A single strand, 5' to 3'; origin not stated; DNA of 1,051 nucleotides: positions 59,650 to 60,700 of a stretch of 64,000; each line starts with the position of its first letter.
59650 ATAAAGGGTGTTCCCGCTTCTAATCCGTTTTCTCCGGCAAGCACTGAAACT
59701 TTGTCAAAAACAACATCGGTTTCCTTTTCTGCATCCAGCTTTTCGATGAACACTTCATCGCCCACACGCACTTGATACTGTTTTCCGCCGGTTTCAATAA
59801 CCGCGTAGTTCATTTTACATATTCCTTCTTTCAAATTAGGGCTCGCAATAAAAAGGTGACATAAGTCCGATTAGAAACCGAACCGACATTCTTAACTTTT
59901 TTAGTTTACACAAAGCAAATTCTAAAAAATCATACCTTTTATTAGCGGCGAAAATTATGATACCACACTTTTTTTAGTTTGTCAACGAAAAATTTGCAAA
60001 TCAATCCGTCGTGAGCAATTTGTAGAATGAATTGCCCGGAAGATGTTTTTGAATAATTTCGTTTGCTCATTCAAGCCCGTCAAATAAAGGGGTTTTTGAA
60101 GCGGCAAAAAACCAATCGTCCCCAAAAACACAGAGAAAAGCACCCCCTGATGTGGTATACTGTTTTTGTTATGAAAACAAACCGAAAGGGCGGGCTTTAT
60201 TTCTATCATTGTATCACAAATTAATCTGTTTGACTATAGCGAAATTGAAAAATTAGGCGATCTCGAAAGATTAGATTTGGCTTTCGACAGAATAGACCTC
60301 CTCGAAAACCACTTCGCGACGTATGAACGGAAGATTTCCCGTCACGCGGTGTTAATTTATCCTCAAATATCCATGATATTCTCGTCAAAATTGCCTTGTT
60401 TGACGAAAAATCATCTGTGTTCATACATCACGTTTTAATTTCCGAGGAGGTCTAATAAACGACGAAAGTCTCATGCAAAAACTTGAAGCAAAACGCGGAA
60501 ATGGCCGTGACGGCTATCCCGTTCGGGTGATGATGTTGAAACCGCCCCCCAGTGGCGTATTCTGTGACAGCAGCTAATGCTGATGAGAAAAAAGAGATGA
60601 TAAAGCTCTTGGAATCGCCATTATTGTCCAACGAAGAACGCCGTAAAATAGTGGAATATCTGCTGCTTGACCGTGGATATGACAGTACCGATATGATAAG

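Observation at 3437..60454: Novel ~162-bp Correia/MITE-like repeat family with TA flanks (4 full + 1 truncated copy in 64 kb)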

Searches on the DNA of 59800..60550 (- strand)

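Call 37: search_rna_families(source=window, start=60200, end=60550, threshold=evalue, max_evalue=1)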
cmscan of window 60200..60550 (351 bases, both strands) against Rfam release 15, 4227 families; matches with E-value up to 1: 0.
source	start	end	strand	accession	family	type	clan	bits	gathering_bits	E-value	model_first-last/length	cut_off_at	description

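Call 38: search_dna_similar(query=window:60293-60454:-, collection=plasmids, mode=distant, max_evalue=0.01)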
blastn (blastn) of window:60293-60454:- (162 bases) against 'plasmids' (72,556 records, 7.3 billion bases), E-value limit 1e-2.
No match.
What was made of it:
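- Tried and rejected: blastn against PLSDB plasmids gave no match (call 38).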

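Call 55: search_rna_families(source=window, start=59800, end=60300, threshold=evalue, max_evalue=5, show_alignments=1)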
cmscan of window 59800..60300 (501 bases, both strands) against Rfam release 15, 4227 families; matches with E-value up to 5: 2.
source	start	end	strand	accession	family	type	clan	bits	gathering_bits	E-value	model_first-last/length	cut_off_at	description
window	59849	59944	+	RF01212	sn2524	Gene; snRNA; snoRNA; CD-box;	-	19.7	44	1.7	1-109/109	no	Small nucleolar RNA sn2524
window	59800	59956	+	RF01264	snR83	Gene; snRNA; snoRNA; HACA-box;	CL00023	12.4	75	2.1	169-308/308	5'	Small nucleolar RNA snR83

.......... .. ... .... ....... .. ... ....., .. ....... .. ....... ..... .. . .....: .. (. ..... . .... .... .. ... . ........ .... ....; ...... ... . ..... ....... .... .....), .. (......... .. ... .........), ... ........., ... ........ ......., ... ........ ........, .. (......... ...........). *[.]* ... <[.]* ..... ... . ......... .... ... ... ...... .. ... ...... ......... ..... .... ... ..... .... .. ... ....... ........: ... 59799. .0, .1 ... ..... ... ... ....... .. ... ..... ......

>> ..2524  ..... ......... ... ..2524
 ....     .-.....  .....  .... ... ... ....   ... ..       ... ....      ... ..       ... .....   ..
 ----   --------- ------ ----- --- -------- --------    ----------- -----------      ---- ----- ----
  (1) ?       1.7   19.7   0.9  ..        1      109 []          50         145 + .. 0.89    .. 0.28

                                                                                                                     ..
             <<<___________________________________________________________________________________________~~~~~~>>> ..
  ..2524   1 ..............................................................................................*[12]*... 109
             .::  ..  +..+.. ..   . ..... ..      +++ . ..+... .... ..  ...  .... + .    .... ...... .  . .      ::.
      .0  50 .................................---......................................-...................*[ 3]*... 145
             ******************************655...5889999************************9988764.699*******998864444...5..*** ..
